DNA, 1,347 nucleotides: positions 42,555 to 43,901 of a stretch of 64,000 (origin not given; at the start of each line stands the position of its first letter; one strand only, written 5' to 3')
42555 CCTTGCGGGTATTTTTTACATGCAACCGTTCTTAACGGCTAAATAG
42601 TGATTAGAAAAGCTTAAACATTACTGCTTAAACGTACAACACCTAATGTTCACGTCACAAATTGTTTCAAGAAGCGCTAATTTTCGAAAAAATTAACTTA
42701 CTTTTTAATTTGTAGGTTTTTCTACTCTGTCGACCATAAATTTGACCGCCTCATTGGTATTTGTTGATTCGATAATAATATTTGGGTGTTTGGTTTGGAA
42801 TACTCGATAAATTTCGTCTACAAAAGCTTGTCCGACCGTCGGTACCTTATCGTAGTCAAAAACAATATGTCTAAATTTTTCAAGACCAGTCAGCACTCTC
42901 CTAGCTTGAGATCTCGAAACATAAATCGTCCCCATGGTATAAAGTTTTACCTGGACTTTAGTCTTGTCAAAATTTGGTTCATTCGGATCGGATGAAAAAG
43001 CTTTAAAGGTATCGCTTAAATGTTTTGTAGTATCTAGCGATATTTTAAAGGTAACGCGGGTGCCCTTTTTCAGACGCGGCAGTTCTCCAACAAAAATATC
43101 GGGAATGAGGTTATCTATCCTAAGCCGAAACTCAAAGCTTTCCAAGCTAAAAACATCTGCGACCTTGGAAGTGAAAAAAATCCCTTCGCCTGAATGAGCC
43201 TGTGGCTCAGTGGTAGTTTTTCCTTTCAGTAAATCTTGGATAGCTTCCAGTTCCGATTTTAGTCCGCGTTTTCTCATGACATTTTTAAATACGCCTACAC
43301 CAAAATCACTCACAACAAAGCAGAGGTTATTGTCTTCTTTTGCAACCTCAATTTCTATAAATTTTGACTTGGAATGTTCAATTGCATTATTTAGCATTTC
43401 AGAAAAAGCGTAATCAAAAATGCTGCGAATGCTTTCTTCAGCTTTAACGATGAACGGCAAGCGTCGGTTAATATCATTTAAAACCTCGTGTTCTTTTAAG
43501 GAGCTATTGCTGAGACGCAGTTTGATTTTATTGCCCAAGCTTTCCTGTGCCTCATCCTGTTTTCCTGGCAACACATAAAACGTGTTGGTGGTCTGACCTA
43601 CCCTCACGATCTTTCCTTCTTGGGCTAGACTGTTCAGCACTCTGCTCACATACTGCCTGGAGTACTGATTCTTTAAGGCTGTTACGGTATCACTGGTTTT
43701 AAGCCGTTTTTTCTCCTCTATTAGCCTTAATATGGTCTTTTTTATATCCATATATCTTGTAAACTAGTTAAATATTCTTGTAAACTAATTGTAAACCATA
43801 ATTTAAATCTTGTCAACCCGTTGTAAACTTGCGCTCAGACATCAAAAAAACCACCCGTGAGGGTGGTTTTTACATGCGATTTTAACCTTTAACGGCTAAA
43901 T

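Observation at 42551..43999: GHKL-ATPase/DUF4325 gene is a cassette bracketed by 132-134 bp direct repeats, each fused to a terminator hairpin, with five iterons in its promoter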

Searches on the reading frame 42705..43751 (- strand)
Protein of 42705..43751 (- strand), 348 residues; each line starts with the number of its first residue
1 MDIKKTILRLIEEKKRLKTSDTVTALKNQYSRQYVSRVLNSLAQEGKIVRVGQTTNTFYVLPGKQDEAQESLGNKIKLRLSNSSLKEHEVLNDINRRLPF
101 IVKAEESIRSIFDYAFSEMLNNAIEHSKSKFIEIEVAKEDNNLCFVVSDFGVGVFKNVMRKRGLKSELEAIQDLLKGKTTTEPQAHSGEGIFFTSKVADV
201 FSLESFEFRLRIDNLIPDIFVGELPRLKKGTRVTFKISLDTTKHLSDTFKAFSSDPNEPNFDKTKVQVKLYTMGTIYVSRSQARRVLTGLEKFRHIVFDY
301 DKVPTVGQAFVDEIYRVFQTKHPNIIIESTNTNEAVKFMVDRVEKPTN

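Call 8: search_protein_families(library=pfam, proteins=[window:42705-43751:-], max_evalue=0.01)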
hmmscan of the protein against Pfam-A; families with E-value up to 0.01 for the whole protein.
window:42705-43751:- (348 aa): 5 families
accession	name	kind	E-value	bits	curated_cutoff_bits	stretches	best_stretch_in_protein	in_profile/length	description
PF14213.11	DUF4325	-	4.3e-08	33.2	23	1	282-337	1-64/64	STAS-like domain of unknown function (DUF4325)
PF13581.12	HATPase_c_2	-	6.6e-07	29.8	27.4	1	111-203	31-114/127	Histidine kinase-like ATPase domain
PF02518.31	HATPase_c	-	5.4e-06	27.2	26.4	1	115-239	9-109/111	Histidine kinase-, DNA gyrase B-, and HSP90-like ATPase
PF21128.4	MCM4_WHD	-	0.0011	19.4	24.4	1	2-54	9-68/75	MCM4, winged helix domain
PF07106.19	TBPIP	-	0.0021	18.4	22.8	1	5-49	4-49/62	TBPIP/Hop2 winged helix domain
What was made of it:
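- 42705..43751 (-): wHTH-GHKL ATPase-DUF4325 (STAS-like) gene, 348 aa. Pfam (call 8).
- Checked: 42705-43751(-), 348 aa. Pfam hits are DUF4325 (4e-08), HATPase_c_2 (7e-07) and HATPase_c (5e-06), plus weak winged-helix hits at the N-terminus (call 8).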

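Call 13: find_encoding_contigs(protein=window:42705-43751:-, flank=10000, max_places=10)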
Protein window:42705-43751:- (348 aa): 2 contigs read that carry it; 1 place shown.
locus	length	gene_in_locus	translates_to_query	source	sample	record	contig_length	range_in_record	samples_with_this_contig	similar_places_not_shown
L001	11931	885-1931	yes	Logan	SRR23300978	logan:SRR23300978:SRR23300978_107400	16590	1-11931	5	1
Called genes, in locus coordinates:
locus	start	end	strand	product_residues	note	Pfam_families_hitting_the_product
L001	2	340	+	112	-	?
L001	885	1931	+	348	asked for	PF13581:HATPase_c_2 (weak), PF02518:HATPase_c (weak), PF14213:DUF4325 (weak)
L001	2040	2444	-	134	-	PF08818:DUF1801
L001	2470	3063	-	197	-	PF04191:PEMT, PF04140:ICMT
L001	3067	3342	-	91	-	-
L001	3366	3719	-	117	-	PF10882:bPH_5 (faint)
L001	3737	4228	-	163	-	-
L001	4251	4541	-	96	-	-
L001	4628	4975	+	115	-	PF03551:PadR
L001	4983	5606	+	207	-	-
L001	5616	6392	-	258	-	PF03988:DUF347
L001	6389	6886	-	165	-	PF01569:PAP2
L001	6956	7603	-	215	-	PF14360:PAP2_C (weak)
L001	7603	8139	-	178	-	PF09335:VTT_dom (faint)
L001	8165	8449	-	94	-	PF00216:Bac_DNA_binding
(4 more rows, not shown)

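Call 29: find_homologous_proteins(query=window:42705-43751:-)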
Query window:42705-43751:- (348 aa): 6640 proteins with E <= 0.001 among 8000 candidates; the best 120 are listed.
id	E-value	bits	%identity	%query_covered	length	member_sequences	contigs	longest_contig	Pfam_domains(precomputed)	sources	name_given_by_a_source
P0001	2.1e-221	752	100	100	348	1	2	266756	PF14213.12,PF13581.13,PF02518.32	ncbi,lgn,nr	ncbi:MAG: DUF4325 domain-containing protein [Candidatus Doudnabacteria bacterium]|nr:DUF4325 domain-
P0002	6.6e-190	648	85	100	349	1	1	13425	PF14213.12,PF13581.13,PF02518.32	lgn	-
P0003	1.1e-186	638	83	99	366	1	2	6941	PF14213.12,PF13581.13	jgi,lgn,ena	-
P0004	4.7e-181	619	82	98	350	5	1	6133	PF14213.12,PF13581.13,PF02518.32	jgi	jgi:anti-sigma regulatory factor (Ser/Thr protein kinase)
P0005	2.6e-175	600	78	98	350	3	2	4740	PF14213.12,PF13581.13,PF02518.32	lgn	-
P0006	9.6e-174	595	77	99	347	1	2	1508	PF14213.12,PF13581.13,PF02518.32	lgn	-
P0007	1.8e-169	581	77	99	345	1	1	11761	PF14213.12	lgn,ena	-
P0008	3.3e-168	577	76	99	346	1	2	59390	PF14213.12,PF13581.13,PF02518.32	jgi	jgi:hypothetical protein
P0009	8.8e-154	530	69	98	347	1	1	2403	PF14213.12,PF13581.13,PF02518.32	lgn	-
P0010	1.2e-139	483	64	100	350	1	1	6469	PF14213.12,PF13581.13,PF02518.32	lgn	-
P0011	1.6e-137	476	62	99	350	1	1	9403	PF14213.12,PF02518.32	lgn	-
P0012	8.2e-137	474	63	99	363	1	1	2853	PF14213.12,PF13581.13,PF02518.32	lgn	-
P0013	2.2e-135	469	62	99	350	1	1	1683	PF14213.12,PF02518.32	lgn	-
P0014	4.2e-135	468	63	99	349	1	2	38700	PF14213.12,PF02518.32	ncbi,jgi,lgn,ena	-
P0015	6.1e-134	465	63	99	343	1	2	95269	PF14213.12,PF13581.13,PF02518.32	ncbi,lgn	-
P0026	1.2e-128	447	59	99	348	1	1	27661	PF14213.12,PF13581.13,PF02518.32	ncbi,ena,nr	ncbi:MAG: DUF4325 domain-containing protein [Candidatus Doudnabacteria bacterium]|nr:DUF4325 domain-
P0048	2.0e-124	433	59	100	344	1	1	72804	PF14213.12,PF13581.13,PF02518.32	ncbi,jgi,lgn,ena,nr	ncbi:MAG TPA: DUF4325 domain-containing protein [Candidatus Saccharimonadia bacterium]|nr:DUF4325 do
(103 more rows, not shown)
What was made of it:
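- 42705..43751 (-): 100% match to an NCBI Candidatus Doudnabacteria protein, and more than 6,600 homologues (call 29).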

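Call 30: find_encoding_contigs(protein=P0002, flank=4000, max_places=2)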
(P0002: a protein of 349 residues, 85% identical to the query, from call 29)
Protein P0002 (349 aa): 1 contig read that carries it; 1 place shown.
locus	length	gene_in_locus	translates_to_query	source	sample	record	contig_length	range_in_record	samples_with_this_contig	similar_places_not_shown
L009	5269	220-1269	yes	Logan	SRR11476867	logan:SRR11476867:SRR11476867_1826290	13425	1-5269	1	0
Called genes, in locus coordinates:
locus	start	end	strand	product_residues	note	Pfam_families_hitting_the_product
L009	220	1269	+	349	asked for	PF13581:HATPase_c_2 (weak), PF02518:HATPase_c (weak), PF14213:DUF4325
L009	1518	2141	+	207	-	-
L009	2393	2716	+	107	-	PF22976:RRM_10 (faint), PF00076:RRM_1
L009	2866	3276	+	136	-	PF07884:VKOR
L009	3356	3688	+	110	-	-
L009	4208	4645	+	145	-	-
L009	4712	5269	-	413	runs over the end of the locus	PF00082:Peptidase_S8 (weak)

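Call 31: find_encoding_contigs(protein=P0008, flank=4000, max_places=2)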
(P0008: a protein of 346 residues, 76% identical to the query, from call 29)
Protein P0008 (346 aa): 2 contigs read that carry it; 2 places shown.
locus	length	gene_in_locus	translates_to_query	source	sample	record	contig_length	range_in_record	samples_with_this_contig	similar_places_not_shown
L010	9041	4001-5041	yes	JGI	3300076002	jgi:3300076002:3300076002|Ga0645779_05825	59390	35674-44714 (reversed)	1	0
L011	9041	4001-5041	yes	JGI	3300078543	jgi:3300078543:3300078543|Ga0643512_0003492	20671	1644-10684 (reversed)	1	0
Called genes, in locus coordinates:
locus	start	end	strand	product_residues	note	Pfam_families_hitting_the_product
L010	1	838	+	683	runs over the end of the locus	-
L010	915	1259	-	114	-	PF00072:Response_reg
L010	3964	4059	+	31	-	-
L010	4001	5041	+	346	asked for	PF02518:HATPase_c (weak), PF13581:HATPase_c_2 (weak), PF14213:DUF4325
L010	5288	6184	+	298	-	-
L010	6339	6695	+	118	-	-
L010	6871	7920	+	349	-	PF13518:HTH_28 (weak), PF00665:rve, PF13683:rve_3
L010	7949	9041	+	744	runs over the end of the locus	PF00004:AAA (weak), PF07728:AAA_5 (weak), PF13191:AAA_16 (weak), PF13401:AAA_22 (weak), PF13671:AAA_33 (faint)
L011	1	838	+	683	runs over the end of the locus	-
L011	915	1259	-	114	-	PF00072:Response_reg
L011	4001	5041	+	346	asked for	PF02518:HATPase_c (weak), PF13581:HATPase_c_2 (weak), PF14213:DUF4325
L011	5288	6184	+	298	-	-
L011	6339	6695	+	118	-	-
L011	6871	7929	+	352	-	PF13518:HTH_28 (weak), PF00665:rve, PF13683:rve_3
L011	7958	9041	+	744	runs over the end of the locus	PF00004:AAA (weak), PF07728:AAA_5 (weak), PF13191:AAA_16 (weak), PF13401:AAA_22 (weak), PF13671:AAA_33 (faint)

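Call 32: find_encoding_contigs(protein=P0026, flank=4000, max_places=2)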
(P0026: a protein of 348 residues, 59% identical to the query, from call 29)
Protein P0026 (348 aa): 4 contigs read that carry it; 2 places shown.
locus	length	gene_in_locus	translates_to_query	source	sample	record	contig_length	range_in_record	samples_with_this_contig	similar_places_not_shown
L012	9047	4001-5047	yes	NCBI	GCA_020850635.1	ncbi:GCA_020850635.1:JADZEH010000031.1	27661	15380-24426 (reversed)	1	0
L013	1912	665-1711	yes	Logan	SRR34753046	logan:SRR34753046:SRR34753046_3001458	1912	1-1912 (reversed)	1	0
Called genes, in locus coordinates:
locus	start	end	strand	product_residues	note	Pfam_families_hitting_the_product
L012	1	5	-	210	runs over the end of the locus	PF01351:RNase_HII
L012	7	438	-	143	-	-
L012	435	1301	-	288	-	PF01636:APH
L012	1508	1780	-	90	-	-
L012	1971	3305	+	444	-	PF04932:Wzy_C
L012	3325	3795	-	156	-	PF02590:SPOUT_MTase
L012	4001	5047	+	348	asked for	PF13581:HATPase_c_2 (weak), PF02518:HATPase_c (weak), PF14213:DUF4325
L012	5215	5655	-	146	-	-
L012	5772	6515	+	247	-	PF01978:TrmB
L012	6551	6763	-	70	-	-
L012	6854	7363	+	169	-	PF14584:DUF4446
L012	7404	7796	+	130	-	PF04519:Bactofilin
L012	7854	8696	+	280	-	PF00781:DAGK_cat (weak), PF19279:YegS_C (faint)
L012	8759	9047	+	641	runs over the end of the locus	PF04760:IF2_N, PF00009:GTP_EFTU, PF00025:Arf (faint), PF01926:MMR_HSR1, PF02421:FeoB_N (weak), PF22042:EF-G_D2, PF11987:IF-2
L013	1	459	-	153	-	?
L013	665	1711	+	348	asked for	PF13581:HATPase_c_2 (weak), PF02518:HATPase_c (weak), PF14213:DUF4325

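Call 44: find_encoding_contigs(protein=P0003, flank=5000, max_places=3)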
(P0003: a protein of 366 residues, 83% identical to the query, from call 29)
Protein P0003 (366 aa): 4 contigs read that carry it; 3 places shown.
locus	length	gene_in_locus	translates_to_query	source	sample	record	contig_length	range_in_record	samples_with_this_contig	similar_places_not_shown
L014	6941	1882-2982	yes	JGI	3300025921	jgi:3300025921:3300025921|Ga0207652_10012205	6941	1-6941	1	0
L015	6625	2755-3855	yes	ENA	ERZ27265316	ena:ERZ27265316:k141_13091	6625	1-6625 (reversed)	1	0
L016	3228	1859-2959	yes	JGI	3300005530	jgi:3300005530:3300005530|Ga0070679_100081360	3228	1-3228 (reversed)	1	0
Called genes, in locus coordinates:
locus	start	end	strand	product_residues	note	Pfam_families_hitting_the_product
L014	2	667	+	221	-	?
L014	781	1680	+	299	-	PF00892:EamA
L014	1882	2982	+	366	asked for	PF13581:HATPase_c_2 (weak), PF14213:DUF4325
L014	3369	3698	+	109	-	PF13430:DUF4112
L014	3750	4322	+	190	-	-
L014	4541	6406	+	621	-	PF22148:Fervidolysin_NPro-like, PF00082:Peptidase_S8, PF00041:fn3 (faint), PF16656:Pur_ac_phosph_N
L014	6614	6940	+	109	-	?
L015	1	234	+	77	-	?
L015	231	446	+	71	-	-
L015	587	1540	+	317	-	-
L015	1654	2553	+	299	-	PF00892:EamA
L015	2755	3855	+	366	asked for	PF13581:HATPase_c_2 (weak), PF14213:DUF4325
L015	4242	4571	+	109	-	PF13430:DUF4112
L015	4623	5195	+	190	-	-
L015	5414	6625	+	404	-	?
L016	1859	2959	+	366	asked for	PF13581:HATPase_c_2 (weak), PF14213:DUF4325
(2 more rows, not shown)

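Call 45: find_encoding_contigs(protein=P0004, flank=5000, max_places=3)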
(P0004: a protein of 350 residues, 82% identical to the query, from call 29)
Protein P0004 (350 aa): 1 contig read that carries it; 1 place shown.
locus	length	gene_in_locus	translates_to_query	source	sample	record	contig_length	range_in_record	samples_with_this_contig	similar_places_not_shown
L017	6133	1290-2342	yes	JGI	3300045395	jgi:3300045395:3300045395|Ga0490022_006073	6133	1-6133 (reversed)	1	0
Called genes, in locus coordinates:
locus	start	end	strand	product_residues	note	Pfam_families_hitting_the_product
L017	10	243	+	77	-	-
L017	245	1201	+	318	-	PF00589:Phage_integrase, PF11917:DUF3435 (weak)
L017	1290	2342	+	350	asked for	PF02518:HATPase_c (weak), PF13581:HATPase_c_2 (weak), PF14213:DUF4325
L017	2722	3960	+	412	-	PF00999:Na_H_Exchanger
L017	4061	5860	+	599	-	PF00999:Na_H_Exchanger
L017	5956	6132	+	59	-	?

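Call 46: find_encoding_contigs(protein=P0007, flank=5000, max_places=3)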
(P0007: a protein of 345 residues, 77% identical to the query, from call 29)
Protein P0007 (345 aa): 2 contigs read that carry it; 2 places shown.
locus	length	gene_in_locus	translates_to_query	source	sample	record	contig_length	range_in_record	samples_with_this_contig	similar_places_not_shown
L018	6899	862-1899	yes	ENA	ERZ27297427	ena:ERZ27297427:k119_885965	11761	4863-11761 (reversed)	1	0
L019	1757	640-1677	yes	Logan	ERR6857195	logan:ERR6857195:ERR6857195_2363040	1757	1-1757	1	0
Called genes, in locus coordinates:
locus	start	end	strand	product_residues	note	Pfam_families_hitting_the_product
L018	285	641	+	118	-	-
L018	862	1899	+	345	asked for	PF14213:DUF4325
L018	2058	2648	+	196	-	-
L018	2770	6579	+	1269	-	-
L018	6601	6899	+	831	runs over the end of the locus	-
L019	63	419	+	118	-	-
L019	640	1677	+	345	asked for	PF14213:DUF4325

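Call 70: search_protein_families(library=padloc, proteins=[window:42705-43751:-], max_evalue=0.01)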
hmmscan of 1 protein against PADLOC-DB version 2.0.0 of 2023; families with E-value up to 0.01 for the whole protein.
window:42705-43751:- (348 aa): 3 families
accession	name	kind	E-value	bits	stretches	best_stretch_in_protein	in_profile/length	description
PDLC01072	Csx23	-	0.0035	15.5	0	261-331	73-134/143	Unknown function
PDLC02229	AbiEi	-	0.0042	15.7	1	26-53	24-51/131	AbiEi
PDLC02226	AbiEi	-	0.0048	14.8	0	1-53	1-52/202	AbiEi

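Call 71: search_protein_families(library=ncbifam, proteins=[window:42705-43751:-], max_evalue=0.01)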
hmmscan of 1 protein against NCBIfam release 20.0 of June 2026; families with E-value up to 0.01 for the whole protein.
window:42705-43751:- (348 aa): 6 families
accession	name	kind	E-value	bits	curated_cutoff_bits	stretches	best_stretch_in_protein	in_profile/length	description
NF040691.1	MtrAB_MtrB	equivalog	6.6e-05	22.1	450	1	119-156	395-432/507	MtrAB system histidine kinase MtrB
NF008649.0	PRK11644.1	equivalog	0.00058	18.7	408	1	115-169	416-471/499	signal transduction histidine-protein kinase/phosphatase UhpB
NF007896.0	PRK10600.1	equivalog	0.00059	18.6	578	1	117-161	504-548/598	nitrate/nitrite two-component system sensor histidine kinase NarX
TIGR02966.1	phoR_proteo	equivalog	0.0019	17.2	334.2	1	101-156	223-275/333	phosphate regulon sensor histidine kinase PhoR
TIGR01925.2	spIIAB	equivalog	0.0056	16.6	135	0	109-158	33-87/137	anti-sigma F factor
NF008184.0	PRK10935.1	equivalog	0.0072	15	553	0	119-157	479-518/565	nitrate/nitrite two-component system sensor histidine kinase NarQ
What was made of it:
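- Closest known: SpoIIAB/SpoIIAA-type partner-switching modules. Same: There is a weak TIGR01925 spIIAB hit (call 71).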

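Call 73: search_protein_families(library=pfam, proteins=[L017:245-1201:+], max_evalue=0.001)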
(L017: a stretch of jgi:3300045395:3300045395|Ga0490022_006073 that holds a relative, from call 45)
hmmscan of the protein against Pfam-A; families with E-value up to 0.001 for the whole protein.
L017:245-1201:+ (318 aa): 2 families
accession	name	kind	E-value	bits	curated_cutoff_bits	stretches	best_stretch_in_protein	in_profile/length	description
PF00589.27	Phage_integrase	-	4.5e-43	147.4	27.1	1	137-299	2-166/172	Phage integrase family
PF11917.13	DUF3435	-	2.7e-06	27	25.8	1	214-300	150-236/418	Protein of unknown function (DUF3435)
